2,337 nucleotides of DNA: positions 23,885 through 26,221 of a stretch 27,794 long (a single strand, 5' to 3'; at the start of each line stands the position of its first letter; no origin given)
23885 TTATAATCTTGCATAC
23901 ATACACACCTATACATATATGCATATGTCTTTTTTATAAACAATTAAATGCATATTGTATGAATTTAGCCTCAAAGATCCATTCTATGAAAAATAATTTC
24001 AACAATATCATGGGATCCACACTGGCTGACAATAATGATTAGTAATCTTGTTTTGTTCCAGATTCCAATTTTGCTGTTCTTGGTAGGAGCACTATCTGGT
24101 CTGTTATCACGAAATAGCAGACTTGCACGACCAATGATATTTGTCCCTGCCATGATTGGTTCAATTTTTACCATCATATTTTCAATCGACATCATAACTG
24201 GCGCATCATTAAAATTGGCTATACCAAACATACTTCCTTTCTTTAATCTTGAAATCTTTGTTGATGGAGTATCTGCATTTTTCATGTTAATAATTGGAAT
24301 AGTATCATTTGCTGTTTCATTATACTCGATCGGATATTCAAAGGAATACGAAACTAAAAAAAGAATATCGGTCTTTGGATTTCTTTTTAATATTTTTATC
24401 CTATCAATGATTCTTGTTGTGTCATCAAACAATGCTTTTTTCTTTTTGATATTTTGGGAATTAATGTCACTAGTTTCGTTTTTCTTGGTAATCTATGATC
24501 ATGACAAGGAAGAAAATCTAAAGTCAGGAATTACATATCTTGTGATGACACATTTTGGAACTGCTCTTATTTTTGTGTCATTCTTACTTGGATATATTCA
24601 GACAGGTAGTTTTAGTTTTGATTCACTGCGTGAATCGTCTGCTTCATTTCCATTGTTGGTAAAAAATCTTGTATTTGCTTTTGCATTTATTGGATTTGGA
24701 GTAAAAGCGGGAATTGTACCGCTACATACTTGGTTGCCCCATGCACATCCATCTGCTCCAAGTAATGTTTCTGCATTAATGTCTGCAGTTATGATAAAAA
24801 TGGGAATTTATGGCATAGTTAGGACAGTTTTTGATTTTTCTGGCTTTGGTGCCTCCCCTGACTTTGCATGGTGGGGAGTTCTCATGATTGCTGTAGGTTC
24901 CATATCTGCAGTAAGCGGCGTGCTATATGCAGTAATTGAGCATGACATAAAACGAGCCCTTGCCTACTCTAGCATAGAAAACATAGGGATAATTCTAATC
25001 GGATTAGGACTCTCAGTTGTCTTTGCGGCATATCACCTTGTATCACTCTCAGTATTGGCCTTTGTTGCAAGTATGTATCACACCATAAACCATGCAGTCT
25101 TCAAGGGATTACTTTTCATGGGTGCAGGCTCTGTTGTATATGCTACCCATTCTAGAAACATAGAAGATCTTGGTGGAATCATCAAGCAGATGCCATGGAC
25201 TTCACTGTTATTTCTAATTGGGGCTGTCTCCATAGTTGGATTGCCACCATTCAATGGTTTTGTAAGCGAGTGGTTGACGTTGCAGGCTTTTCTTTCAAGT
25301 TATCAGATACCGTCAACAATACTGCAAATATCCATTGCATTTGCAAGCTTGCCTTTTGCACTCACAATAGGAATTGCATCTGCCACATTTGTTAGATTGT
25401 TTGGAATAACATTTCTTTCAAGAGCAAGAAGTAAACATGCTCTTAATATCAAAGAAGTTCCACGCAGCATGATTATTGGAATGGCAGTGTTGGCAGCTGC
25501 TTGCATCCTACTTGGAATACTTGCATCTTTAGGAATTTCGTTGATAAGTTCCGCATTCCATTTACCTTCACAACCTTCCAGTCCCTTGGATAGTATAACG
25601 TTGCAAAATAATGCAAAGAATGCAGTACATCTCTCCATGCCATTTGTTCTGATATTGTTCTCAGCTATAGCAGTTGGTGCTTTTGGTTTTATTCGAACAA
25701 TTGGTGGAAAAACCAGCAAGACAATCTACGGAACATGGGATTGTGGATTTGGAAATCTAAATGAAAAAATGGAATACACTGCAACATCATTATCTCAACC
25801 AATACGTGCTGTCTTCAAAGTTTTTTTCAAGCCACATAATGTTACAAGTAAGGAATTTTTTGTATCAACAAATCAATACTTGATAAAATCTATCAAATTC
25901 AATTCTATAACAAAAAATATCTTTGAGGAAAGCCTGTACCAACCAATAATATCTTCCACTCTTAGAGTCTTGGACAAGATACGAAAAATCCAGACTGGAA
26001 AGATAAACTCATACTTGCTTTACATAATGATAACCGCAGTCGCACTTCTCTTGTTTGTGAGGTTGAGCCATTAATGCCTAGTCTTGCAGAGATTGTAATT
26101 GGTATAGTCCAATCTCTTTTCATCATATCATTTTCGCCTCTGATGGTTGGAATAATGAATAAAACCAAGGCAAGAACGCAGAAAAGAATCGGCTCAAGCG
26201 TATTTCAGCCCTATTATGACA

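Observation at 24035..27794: Hyf-type (hydrogenase-4 / energy-converting-hydrogenase-related) membrane module in an ammonia-oxidising-archaeon-like genome, cut off before its catalytic subunits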

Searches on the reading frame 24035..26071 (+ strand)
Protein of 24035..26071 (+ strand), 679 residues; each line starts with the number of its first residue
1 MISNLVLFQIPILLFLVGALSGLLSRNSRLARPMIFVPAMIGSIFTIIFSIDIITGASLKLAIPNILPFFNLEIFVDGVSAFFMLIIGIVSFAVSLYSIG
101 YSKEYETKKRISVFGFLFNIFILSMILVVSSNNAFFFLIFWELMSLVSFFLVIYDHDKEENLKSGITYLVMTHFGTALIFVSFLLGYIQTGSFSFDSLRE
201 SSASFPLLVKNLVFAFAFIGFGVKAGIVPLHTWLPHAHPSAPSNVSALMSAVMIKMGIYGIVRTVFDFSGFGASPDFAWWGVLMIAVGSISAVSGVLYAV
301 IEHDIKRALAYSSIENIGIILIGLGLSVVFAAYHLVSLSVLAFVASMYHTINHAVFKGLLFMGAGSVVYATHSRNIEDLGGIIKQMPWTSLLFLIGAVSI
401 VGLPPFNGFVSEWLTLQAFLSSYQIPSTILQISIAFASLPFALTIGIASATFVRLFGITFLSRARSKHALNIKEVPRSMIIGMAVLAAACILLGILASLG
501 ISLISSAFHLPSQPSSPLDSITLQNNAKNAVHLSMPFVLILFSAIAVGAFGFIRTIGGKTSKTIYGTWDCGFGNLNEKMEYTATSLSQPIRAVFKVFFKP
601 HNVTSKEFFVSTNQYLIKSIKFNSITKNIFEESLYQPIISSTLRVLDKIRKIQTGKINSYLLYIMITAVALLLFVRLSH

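Call 3: search_protein_families(library=pfam, proteins=[window:24035-26071:+], max_evalue=0.01)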
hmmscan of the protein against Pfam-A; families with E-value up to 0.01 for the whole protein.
window:24035-26071:+ (679 aa): 2 families
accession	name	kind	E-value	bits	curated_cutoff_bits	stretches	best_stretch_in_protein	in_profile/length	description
PF00361.26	Proton_antipo_M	-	5.9e-57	193.6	21.5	1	131-430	1-286/294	NADH:quinone oxidoreductase/Mrp antiporter, TM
PF00662.26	Proton_antipo_N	-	2e-06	28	24.5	1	71-101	10-40/51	NADH-Ubiquinone oxidoreductase (complex I), chain 5 N-terminus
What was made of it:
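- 24035..26074 (+): hyfB-like gene (679 aa): antiporter-like subunit with a C-terminal extension that carries the ND3-type loop. Pfam Proton_antipo_M (call 3).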

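Call 4: search_protein_families(library=ncbifam, proteins=[window:24035-26071:+], max_evalue=0.01)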
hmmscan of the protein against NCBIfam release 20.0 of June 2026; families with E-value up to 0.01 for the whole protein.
window:24035-26071:+ (679 aa): 73 families (the best 25 are shown)
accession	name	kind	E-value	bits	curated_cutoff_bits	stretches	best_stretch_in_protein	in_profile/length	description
NF005086.0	PRK06521.1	equivalog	8.8e-205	682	667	1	8-676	8-668/669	hydrogenase 4 subunit B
NF006418.0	PRK08667.1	equivalog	2.4e-175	584.7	794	1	2-677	2-642/644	hydrogenase membrane subunit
NF005958.0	PRK08042.1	equivalog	1.3e-84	285.1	727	1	11-600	10-566/608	formate hydrogenlyase subunit 3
NF006240.0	PRK08376.1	subfamily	1.9e-81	274.6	662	1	75-499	87-494/521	putative monovalent cation/H+ antiporter subunit D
NF009310.0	PRK12668.1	equivalog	1.4e-71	242.1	564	1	7-673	5-581/584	Na(+)/H(+) antiporter subunit D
NF006419.0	PRK08668.1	equivalog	1.8e-70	238.4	617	1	10-543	6-515/613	NADH dehydrogenase subunit M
NF009287.0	PRK12647.1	equivalog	8.2e-63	213.1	937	1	14-582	10-550/773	putative monovalent cation/H+ antiporter subunit A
TIGR01974.1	NDH_I_L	subfamily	1.2e-61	209.4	407.5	1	9-675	8-629/630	NADH-quinone oxidoreductase subunit L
NF005141.0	PRK06590.1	equivalog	1.8e-61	208.9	556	1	29-675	29-609/615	NADH-quinone oxidoreductase subunit L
TIGR00940.1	2a6301s01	subfamily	1.9e-61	208.4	920.45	1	10-505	4-498/793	monovalent cation:proton antiporter subunit A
NF005046.0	PRK06459.1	equivalog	2.7e-60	204.6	460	1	48-675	16-584/587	hydrogenase 4 subunit B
NF005097.0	PRK06525.1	equivalog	3.7e-60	204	430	1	14-497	11-475/480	hydrogenase 4 subunit D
NF005044.0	PRK06458.1-4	equivalog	1.1e-59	202.7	610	1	18-497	17-479/531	hydrogenase 4 subunit F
NF009288.0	PRK12648.1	equivalog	1.1e-59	202.5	1104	1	7-502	3-476/954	monovalent cation/H+ antiporter subunit A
NF009285.0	PRK12645.1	equivalog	7.5e-59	199.7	1028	1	12-596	9-586/804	Na+/H+ antiporter subunit A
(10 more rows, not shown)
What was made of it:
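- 24035..26074 (+): NCBIfam NF005086, 682 bits, above the 667 cut-off (call 4).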

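Call 29: search_solved_structures(query=window:24035-26071:+, max_evalue=1e-20)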
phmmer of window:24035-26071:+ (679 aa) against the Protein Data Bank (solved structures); distinct sequences matched with E-value up to 1e-20: 45.
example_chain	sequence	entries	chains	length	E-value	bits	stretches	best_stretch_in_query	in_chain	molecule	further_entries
7z0s_C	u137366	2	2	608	5.8e-74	253.1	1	15-598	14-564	Formate hydrogenlyase subunit 3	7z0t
6cfw_H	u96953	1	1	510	3.6e-60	207.5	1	75-495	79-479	Monovalent cation/H+ antiporter subunit D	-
7qru_A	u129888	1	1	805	9.7e-46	159.8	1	14-505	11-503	Na+/H+ antiporter subunit A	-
6z16_A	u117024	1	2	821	1.6e-40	142.6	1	52-507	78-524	Multisubunit Na+/H+ antiporter, A subunit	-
6u8y_X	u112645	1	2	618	1.3e-35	126.4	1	11-512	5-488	NADH dehydrogenase subunit M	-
7qru_D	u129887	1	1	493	1.4e-34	123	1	3-433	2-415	Na+/H+ antiporter subunit D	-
6u8y_H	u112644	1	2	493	5.5e-32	114.4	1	27-416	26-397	NADH dehydrogenase subunit N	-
4he8_L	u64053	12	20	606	6.1e-32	114.3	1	12-497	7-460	NADH-quinone oxidoreductase subunit 12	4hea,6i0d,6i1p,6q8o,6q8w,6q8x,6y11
6hum_F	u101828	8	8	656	5.9e-31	111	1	73-514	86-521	NADH dehydrogenase subunit 5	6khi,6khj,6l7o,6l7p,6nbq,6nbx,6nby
8e9g_L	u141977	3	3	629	4e-29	104.9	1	75-501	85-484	NADH-quinone oxidoreductase, L subunit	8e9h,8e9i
6tjv_D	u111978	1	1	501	8.4e-29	103.9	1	10-446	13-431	NADH dehydrogenase subunit 4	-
3rko_L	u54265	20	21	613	5.6e-28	101.2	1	72-422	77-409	NADH-QUINONE OXIDOREDUCTASE SUBUNIT L | Proton-translocating NADH-quinone oxidoreductase, chain L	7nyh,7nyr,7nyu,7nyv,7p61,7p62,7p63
7z7r_L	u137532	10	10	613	8.2e-28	100.6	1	72-422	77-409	NADH dehydrogenase subunit L | NADH-quinone oxidoreductase subunit L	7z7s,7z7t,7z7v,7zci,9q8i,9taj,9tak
7a23_a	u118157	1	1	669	6.7e-27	97.6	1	34-545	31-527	Nad5m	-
8qby_M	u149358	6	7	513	7.5e-27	97.4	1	24-419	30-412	NADH dehydrogenase subunit M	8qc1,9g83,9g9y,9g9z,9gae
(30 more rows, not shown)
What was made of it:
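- Checked: HyfB-like: its best solved relative is HycC at 253 bits (call 29).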

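Call 78: search_solved_structures(query=window:24035-26071:+, max_evalue=1e-60, show_alignments=1)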
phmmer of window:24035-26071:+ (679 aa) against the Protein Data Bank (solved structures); distinct sequences matched with E-value up to 1e-60: 1.
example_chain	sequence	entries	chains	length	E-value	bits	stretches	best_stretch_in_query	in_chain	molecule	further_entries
7z0s_C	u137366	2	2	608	5.8e-74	253.1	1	15-598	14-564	Formate hydrogenlyase subunit 3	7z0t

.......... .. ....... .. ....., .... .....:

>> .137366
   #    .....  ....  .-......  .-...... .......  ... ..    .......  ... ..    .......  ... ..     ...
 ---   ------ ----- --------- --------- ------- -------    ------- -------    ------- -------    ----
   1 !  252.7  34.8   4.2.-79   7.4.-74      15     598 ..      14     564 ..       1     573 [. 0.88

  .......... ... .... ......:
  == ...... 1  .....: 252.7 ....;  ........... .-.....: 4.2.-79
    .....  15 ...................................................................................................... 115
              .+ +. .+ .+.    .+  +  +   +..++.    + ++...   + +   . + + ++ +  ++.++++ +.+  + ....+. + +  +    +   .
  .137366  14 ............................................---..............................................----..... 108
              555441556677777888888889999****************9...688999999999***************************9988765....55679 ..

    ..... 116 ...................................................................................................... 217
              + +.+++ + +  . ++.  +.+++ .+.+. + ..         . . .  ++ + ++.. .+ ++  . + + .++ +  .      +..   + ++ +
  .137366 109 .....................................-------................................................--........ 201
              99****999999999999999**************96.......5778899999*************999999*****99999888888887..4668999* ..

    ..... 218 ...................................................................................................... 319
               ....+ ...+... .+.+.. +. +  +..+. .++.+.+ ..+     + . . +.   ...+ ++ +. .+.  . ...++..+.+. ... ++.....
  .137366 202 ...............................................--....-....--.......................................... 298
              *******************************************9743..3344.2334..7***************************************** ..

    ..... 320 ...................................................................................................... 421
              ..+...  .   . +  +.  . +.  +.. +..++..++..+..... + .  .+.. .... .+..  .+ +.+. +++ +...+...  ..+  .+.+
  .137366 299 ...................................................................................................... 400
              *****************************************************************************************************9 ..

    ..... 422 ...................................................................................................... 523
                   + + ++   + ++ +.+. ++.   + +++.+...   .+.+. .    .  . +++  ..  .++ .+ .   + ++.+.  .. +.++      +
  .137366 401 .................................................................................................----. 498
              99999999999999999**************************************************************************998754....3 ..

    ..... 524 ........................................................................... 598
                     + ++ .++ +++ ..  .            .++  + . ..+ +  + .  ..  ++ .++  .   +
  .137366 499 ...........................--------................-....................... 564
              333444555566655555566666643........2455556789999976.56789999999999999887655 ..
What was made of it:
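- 24035..26074 (+): The ND3-loop cysteine is conserved (WDCG aligned to HycC Cys537 in WVCG), and the TM7 lysine is present (GFGVKAG) where HycC has Leu (call 78).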
